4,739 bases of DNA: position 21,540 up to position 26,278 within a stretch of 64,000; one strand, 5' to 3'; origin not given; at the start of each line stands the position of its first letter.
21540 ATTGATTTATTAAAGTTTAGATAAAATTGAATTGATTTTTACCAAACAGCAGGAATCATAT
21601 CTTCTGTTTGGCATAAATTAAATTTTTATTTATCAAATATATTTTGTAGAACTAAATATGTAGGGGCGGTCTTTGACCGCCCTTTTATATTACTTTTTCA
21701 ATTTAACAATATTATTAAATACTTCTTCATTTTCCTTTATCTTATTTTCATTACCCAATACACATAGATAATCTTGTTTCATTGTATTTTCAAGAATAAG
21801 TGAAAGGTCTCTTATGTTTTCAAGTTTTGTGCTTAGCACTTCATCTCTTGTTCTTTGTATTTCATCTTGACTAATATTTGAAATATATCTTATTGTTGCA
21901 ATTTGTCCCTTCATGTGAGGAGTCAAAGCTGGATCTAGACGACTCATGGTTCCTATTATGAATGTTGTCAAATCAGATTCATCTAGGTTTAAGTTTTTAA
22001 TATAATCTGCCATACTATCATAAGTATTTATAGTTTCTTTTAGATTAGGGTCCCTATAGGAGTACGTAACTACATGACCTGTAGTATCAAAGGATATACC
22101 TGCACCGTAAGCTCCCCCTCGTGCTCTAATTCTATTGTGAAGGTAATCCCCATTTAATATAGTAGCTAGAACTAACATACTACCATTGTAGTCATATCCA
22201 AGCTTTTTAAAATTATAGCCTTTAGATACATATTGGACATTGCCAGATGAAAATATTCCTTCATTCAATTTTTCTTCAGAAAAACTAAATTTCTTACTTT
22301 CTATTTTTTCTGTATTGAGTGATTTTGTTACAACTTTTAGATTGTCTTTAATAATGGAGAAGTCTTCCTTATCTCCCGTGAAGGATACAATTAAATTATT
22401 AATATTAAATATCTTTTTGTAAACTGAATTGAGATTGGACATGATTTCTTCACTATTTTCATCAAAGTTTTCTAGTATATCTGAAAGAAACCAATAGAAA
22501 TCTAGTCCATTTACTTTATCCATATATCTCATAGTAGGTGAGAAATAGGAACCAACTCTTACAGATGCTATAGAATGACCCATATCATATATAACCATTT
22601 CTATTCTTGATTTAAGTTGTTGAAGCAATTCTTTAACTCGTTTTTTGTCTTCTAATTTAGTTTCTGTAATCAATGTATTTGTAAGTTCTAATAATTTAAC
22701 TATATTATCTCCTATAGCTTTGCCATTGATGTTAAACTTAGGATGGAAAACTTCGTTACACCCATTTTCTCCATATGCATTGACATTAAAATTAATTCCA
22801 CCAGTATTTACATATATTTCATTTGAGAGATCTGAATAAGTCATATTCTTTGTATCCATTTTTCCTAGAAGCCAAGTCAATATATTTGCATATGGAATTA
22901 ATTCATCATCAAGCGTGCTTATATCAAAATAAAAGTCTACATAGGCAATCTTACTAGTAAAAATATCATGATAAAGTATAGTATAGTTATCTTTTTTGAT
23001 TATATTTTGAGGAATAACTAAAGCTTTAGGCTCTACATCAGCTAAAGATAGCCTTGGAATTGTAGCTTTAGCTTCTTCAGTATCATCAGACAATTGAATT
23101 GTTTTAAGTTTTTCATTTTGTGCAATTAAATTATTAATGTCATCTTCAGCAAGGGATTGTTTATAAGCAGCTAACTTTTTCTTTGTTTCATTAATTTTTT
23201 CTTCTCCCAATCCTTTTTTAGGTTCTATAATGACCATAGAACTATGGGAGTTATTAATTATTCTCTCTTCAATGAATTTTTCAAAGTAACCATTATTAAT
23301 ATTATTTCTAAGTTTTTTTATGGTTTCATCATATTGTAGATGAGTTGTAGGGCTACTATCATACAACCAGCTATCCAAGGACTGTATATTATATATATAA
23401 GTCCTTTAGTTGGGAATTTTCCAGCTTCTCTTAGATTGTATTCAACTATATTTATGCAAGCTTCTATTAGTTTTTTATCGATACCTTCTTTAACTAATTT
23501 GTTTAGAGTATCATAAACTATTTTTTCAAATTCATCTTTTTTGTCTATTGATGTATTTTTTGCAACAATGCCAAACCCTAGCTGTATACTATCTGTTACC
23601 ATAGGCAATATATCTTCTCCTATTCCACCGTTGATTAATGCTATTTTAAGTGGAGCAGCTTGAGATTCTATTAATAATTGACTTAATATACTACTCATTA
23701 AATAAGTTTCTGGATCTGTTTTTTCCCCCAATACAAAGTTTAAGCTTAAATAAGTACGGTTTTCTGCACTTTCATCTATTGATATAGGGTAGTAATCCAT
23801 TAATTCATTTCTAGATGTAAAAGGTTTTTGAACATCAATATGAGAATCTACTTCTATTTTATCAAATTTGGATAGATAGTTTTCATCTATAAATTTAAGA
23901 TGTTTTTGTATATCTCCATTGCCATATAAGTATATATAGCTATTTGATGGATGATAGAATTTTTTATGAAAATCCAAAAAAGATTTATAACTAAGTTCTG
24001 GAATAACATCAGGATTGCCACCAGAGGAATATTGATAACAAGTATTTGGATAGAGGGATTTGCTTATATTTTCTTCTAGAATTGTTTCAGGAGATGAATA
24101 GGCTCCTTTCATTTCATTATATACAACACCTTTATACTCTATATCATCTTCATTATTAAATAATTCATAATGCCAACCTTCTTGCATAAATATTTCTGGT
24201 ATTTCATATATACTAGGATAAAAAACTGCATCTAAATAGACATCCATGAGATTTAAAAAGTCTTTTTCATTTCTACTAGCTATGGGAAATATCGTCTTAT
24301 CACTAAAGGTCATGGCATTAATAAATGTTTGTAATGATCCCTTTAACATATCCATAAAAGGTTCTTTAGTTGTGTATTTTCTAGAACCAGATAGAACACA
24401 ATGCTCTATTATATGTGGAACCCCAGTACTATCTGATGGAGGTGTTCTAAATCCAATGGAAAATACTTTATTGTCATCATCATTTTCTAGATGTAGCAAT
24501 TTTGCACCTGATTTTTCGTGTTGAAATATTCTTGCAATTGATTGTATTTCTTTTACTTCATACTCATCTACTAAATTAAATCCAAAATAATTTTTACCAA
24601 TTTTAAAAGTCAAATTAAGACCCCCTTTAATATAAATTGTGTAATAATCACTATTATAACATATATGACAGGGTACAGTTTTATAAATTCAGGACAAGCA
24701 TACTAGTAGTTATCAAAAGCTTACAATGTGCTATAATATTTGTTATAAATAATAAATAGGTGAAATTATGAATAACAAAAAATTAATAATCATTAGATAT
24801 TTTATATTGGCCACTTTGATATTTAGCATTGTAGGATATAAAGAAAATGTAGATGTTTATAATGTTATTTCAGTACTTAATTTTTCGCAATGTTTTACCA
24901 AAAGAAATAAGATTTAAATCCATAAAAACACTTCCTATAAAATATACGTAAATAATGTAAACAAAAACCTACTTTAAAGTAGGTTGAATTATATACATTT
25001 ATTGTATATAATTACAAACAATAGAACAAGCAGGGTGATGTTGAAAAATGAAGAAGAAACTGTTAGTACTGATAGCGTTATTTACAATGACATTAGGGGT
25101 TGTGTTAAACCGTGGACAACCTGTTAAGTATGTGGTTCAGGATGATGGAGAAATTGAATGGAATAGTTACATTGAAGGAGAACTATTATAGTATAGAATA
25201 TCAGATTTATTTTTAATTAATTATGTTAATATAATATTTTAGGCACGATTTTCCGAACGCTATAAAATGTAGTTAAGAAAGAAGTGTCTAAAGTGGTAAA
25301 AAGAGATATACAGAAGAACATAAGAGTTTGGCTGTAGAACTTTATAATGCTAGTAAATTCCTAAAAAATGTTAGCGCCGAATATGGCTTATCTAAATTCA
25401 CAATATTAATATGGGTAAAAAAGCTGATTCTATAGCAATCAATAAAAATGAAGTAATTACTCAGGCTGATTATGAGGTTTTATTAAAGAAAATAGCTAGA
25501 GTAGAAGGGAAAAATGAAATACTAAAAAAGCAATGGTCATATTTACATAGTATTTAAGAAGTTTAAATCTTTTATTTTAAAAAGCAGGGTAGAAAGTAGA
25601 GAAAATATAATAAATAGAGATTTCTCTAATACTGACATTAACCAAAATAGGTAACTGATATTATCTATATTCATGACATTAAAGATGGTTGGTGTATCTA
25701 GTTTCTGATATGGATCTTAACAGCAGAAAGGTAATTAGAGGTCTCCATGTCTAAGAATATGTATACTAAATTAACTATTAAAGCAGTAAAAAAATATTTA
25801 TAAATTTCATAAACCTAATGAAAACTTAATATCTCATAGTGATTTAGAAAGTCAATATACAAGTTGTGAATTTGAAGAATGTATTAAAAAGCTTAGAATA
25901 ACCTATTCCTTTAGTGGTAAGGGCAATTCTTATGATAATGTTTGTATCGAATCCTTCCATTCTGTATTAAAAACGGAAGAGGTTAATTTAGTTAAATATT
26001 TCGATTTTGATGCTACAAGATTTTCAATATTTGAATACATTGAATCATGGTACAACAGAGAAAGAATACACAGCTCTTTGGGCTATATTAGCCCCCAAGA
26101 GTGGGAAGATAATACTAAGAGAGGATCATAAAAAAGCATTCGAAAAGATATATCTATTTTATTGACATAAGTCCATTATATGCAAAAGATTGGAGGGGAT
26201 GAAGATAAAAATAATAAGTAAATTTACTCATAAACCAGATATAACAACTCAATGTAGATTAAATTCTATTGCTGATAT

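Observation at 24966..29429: Reconstructable peptide-led biosynthetic operon: small peptide + BtrH-like enzyme + AMP ligase + MFS + TPR regulator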

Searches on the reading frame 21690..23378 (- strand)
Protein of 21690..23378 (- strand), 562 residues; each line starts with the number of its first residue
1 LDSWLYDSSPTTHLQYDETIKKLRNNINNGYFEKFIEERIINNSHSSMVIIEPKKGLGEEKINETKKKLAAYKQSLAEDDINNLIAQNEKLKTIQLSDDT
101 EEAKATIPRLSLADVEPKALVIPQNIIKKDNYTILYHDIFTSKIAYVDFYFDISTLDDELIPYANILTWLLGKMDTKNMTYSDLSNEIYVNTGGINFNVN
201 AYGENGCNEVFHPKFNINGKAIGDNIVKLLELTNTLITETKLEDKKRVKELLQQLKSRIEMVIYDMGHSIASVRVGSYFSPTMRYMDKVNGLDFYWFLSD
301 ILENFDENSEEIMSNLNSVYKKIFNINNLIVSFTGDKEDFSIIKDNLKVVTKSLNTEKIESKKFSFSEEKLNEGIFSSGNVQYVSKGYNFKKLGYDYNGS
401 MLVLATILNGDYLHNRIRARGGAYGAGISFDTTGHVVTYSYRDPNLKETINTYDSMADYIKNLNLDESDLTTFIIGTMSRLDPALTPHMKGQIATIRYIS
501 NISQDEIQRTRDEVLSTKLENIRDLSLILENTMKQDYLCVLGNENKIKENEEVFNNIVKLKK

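Call 87: search_protein_families(library=pfam, proteins=[window:21690-23378:-], max_evalue=0.01)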
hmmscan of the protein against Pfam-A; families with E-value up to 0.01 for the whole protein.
window:21690-23378:- (562 aa): 2 families
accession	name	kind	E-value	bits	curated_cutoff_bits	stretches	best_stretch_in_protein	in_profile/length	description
PF08367.16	M16C_assoc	-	2e-71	240.6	25.3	1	52-301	2-252/252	Peptidase M16C associated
PF22516.1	PreP_C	-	2.4e-47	161.2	27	1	372-543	1-172/173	PreP C-terminal domain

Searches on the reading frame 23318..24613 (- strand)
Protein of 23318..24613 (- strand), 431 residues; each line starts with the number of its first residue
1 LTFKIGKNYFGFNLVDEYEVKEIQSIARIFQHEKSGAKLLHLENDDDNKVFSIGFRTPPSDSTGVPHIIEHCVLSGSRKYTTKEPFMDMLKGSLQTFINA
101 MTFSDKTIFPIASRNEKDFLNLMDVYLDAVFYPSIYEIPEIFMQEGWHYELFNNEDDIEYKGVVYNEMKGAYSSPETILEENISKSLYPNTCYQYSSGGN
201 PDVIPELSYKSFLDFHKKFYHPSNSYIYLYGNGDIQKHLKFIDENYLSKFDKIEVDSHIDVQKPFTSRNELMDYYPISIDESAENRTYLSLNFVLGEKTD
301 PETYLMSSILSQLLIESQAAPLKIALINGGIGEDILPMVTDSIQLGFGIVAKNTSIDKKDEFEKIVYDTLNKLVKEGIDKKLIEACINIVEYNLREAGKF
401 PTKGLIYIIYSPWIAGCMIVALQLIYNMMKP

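Call 87: search_protein_families(library=pfam, proteins=[window:23318-24613:-], max_evalue=0.01)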
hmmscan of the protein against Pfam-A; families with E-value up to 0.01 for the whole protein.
window:23318-24613:- (431 aa): 2 families
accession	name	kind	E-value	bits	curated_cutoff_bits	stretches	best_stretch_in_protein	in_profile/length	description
PF05193.26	Peptidase_M16_C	-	3.2e-19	69.9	23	1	207-388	2-179/181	Peptidase M16 inactive domain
PF00675.25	Peptidase_M16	-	5e-05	23.7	22.3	1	52-189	20-137/149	Insulinase (Peptidase family M16)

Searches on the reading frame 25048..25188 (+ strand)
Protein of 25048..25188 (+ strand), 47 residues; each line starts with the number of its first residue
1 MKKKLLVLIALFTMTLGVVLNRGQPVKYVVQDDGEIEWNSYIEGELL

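Call 8: search_protein_families(library=pfam, proteins=[window:25048-25188:+], max_evalue=0.1)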
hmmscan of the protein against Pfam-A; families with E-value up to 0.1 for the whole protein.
seq(47 aa): 0 families

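Call 9: search_protein_families(library=ncbifam, proteins=[window:25048-25188:+], max_evalue=0.1)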
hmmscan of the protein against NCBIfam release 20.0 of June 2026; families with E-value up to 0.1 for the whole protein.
seq(47 aa): 1 family
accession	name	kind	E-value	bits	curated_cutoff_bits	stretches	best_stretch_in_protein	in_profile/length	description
NF008288.0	PRK11068.1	equivalog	0.045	13.7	226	1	4-42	52-90/165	phosphatidylglycerophosphatase A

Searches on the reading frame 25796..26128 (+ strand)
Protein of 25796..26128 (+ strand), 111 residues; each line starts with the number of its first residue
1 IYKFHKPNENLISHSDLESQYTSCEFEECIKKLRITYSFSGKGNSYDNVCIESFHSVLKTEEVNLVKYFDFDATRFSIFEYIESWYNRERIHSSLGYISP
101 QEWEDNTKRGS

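Call 87: search_protein_families(library=pfam, proteins=[window:25796-26128:+], max_evalue=0.01)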
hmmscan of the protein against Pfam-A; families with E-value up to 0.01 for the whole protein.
window:25796-26128:+ (111 aa): 3 families
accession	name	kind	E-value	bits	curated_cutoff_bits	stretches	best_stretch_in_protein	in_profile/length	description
PF13683.12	rve_3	-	4.6e-11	42.7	26.5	1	34-100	2-67/67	Integrase core domain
PF13333.12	rve_2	-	6.5e-11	42.6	22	1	52-106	1-54/56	Integrase core domain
PF00665.32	rve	-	0.0032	18.1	32.6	1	7-45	64-102/102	Integrase core domain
